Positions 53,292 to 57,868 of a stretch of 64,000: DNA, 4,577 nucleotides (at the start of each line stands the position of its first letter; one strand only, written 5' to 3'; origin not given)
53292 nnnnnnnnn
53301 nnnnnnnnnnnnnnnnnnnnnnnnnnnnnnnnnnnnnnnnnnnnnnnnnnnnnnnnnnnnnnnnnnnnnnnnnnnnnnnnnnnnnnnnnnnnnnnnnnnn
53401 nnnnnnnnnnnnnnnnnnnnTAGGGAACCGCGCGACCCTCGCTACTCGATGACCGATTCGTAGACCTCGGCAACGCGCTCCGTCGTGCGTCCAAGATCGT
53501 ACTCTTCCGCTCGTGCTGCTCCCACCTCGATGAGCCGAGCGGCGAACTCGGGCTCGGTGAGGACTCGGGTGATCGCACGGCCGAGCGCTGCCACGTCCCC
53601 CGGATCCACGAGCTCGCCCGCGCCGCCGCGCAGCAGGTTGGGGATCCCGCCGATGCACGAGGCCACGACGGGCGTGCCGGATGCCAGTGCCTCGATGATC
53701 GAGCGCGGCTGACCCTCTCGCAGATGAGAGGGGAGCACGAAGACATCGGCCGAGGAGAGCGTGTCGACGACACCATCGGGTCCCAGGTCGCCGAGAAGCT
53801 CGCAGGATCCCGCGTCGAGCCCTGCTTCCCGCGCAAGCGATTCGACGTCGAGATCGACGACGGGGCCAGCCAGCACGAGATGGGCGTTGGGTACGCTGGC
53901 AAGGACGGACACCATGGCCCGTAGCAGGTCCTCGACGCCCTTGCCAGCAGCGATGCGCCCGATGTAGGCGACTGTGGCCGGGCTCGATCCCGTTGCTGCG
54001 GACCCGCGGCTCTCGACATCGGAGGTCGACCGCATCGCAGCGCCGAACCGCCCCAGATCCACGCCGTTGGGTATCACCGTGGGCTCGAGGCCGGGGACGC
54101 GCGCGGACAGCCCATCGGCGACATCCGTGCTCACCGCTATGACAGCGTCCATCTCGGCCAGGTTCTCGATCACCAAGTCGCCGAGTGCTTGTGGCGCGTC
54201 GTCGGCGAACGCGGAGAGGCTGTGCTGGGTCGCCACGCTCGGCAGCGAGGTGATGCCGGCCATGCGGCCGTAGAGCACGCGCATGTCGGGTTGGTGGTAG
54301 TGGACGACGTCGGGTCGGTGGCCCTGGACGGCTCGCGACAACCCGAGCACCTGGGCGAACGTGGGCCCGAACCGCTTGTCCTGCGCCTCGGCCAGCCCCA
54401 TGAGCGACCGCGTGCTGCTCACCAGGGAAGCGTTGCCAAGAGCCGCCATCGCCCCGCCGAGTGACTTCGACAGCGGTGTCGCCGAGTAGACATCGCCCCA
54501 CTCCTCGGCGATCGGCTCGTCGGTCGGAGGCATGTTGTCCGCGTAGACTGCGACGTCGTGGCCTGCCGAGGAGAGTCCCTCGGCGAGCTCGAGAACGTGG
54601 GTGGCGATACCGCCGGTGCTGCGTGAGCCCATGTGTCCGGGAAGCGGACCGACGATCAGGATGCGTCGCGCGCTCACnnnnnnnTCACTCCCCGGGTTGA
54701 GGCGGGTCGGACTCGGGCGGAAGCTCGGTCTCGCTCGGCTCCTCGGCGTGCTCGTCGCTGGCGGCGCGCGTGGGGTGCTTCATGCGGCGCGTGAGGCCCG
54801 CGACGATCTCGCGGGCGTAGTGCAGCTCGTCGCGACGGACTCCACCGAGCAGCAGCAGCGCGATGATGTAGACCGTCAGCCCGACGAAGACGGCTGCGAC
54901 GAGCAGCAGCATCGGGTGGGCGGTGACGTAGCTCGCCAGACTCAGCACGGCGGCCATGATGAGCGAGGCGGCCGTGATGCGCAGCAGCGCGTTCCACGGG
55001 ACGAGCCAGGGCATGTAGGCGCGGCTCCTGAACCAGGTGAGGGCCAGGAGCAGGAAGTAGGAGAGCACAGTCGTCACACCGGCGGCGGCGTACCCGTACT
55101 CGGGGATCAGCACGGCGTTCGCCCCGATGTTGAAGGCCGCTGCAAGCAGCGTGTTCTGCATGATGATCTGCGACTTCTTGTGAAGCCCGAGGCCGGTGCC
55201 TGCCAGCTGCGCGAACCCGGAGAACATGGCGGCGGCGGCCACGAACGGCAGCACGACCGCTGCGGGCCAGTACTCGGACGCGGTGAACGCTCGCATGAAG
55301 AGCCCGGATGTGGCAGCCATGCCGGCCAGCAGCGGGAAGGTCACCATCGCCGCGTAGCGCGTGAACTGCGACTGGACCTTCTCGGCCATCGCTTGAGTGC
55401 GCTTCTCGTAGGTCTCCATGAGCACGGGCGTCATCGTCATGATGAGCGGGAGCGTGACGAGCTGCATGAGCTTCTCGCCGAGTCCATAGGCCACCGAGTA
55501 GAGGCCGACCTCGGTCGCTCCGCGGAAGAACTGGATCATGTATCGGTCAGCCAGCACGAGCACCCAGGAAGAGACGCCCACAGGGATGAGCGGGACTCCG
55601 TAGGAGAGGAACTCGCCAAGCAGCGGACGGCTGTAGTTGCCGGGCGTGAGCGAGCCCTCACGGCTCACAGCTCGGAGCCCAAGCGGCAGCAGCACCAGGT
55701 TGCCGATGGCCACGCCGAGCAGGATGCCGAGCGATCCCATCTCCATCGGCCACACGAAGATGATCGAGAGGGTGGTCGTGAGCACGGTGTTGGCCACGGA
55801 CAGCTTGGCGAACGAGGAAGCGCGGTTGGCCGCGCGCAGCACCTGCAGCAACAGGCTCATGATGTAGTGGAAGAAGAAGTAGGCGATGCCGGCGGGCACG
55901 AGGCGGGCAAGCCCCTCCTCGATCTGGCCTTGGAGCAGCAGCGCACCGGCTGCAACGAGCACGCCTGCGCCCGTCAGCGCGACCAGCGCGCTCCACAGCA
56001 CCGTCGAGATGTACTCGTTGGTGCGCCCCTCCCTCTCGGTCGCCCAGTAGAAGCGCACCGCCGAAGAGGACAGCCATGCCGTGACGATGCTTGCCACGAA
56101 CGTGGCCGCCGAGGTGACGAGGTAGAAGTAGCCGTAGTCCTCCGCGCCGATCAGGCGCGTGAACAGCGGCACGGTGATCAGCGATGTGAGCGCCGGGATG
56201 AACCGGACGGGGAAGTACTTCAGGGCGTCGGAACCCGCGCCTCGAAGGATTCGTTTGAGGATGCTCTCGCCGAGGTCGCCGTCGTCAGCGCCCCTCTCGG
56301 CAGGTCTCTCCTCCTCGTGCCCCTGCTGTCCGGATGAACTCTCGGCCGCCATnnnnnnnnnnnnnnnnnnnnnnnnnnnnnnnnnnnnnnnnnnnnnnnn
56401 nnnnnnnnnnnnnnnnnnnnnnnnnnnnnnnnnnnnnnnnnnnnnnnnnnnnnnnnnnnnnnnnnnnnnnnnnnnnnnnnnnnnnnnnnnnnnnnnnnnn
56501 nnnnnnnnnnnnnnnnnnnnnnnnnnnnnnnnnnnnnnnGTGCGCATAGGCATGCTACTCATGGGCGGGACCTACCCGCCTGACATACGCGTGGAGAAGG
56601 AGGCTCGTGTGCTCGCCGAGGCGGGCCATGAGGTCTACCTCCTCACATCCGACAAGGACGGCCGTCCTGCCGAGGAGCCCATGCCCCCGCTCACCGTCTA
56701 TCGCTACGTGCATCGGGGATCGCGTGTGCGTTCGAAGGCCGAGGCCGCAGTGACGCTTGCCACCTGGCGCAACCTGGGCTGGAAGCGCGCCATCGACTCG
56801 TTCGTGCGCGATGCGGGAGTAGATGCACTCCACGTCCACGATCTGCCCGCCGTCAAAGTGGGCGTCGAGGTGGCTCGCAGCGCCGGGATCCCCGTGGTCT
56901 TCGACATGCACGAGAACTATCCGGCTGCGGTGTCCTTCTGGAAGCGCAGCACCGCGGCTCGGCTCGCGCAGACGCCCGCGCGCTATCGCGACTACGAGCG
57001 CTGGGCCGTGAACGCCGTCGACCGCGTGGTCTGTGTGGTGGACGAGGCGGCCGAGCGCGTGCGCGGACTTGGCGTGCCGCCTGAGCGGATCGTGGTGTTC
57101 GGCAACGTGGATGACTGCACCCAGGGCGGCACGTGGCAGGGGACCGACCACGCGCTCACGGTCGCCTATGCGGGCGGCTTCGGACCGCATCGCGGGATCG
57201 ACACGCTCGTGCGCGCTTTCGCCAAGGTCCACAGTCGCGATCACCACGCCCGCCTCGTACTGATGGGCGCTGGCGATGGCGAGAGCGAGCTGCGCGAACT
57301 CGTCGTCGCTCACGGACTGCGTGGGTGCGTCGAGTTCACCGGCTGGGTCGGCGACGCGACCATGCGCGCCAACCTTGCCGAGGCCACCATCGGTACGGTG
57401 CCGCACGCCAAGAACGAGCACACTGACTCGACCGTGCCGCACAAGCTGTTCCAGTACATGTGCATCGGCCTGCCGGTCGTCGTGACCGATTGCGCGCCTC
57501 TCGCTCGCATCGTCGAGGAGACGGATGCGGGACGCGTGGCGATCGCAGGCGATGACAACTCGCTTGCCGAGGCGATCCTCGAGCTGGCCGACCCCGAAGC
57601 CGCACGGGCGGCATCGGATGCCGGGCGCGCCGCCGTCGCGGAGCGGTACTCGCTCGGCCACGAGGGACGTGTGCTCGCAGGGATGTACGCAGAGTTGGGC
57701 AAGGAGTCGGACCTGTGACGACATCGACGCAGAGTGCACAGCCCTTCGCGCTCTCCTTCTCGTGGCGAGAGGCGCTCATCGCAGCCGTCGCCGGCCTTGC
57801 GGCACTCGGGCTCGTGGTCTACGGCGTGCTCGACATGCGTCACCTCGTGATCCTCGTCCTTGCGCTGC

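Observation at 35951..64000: Actinobacterial wall-glycopolymer locus interleaved with a battery of CWB2-anchored wall proteins (candidate polymer-plus-docking system)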

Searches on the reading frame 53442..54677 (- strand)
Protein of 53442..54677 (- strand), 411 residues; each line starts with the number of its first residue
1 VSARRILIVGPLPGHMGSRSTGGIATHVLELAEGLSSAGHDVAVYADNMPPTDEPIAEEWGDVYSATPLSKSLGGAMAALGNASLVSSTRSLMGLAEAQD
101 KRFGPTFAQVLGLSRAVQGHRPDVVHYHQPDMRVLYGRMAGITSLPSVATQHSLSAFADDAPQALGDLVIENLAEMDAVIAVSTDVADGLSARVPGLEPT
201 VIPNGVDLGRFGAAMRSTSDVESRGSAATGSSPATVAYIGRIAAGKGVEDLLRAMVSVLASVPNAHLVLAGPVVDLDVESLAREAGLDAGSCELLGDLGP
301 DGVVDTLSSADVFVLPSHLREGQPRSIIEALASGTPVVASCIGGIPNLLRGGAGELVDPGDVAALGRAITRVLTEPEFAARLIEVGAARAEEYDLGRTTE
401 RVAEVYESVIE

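Call 5: search_protein_families(library=pfam, proteins=[window:53442-54677:-], max_evalue=0.01)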
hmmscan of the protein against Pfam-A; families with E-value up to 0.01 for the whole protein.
window:53442-54677:- (411 aa): 7 families
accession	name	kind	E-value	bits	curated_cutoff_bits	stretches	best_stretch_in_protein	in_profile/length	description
PF00534.26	Glycos_transf_1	-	3.7e-27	95.4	26.4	1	230-386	12-169/172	Glycosyl transferases group 1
PF13692.12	Glyco_trans_1_4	-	1.2e-26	94.1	27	1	235-374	3-141/142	Glycosyl transferases group 1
PF13439.12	Glyco_transf_4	-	2e-22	80.4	28.5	1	22-210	2-170/170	Glycosyltransferase Family 4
PF13579.12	Glyco_trans_4_4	-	4.4e-18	66.6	29.7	1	22-205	1-158/158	Glycosyl transferase 4-like domain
PF20706.3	GT4-conflict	-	4.2e-06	26.4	26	1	230-353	194-324/385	Family 4 Glycosyltransferase in conflict systems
PF13477.12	Glyco_trans_4_2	-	3.8e-05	24.3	23.4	0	111-182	64-138/139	Glycosyl transferase 4-like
PF13524.12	Glyco_trans_1_2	-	0.00021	21.7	25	1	255-391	5-130/144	Glycosyl transferase-like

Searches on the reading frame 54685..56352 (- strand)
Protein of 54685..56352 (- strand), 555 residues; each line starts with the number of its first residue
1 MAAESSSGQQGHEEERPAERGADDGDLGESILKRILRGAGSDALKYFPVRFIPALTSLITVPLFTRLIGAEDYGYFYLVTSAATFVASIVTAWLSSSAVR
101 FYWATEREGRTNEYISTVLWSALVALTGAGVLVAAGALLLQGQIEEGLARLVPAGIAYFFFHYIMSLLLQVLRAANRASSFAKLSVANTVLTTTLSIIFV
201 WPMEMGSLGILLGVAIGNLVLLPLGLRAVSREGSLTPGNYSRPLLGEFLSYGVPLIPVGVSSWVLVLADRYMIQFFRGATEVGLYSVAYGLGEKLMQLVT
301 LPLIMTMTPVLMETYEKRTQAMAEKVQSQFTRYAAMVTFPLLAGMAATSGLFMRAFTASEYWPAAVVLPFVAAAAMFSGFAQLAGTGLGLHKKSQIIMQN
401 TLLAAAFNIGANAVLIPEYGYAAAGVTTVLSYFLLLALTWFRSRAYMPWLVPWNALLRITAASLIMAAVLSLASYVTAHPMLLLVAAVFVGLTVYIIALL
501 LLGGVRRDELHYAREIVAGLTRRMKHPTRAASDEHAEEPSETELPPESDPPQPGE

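Call 5: search_protein_families(library=pfam, proteins=[window:54685-56352:-], max_evalue=0.01)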
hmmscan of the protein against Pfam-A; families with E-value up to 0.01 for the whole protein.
window:54685-56352:- (555 aa): 1 family
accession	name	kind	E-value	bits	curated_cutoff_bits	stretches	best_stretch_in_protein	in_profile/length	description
PF01943.22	Polysacc_synt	-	5.6e-17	62.5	28.2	1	51-313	13-272/274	Polysaccharide biosynthesis protein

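Call 45: search_protein_families(library=ncbifam, proteins=[window:54685-56352:-], max_evalue=0.01)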
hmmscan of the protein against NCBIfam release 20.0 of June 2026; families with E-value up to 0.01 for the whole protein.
window:54685-56352:- (555 aa): 3 families
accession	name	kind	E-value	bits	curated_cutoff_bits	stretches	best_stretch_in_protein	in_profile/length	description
NF050818.1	PolSacchBiosHfsF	equivalog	4.5e-39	134.8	700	1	44-505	7-465/468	polysaccharide biosynthesis protein HfsF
NF058658.1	Oglyco_Wzx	exception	1.8e-06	27.2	720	1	63-502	34-463/478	O-glycosylation flippase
NF047674.1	TeichurnBiosyTuaB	equivalog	2.3e-05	23.7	580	1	54-500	23-467/469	teichuronic acid biosynthesis protein TuaB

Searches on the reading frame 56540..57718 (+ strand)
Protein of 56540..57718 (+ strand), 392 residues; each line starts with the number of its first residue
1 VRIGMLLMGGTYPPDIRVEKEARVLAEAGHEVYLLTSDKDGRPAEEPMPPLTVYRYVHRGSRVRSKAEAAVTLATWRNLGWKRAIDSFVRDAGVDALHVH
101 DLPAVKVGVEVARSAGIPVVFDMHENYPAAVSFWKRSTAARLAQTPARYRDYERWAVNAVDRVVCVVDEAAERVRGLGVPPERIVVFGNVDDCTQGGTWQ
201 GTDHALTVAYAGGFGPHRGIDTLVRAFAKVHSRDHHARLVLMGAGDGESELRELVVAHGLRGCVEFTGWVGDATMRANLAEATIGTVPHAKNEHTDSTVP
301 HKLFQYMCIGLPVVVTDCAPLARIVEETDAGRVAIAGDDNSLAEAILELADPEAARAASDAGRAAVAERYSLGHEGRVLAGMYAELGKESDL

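Call 5: search_protein_families(library=pfam, proteins=[window:56540-57718:+], max_evalue=0.01)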
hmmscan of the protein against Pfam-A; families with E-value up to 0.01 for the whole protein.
window:56540-57718:+ (392 aa): 5 families
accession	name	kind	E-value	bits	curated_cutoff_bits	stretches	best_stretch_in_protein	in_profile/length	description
PF13692.12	Glyco_trans_1_4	-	3.9e-24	86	27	1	207-350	3-140/142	Glycosyl transferases group 1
PF13439.12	Glyco_transf_4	-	9.7e-22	78.2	28.5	1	22-189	12-164/170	Glycosyltransferase Family 4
PF13579.12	Glyco_trans_4_4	-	1.2e-18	68.4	29.7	1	17-189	6-157/158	Glycosyl transferase 4-like domain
PF00534.26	Glycos_transf_1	-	3.3e-18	66.2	26.4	1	207-361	17-168/172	Glycosyl transferases group 1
PF13524.12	Glyco_trans_1_2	-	1.6e-05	25.3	25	1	238-374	16-137/144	Glycosyl transferase-like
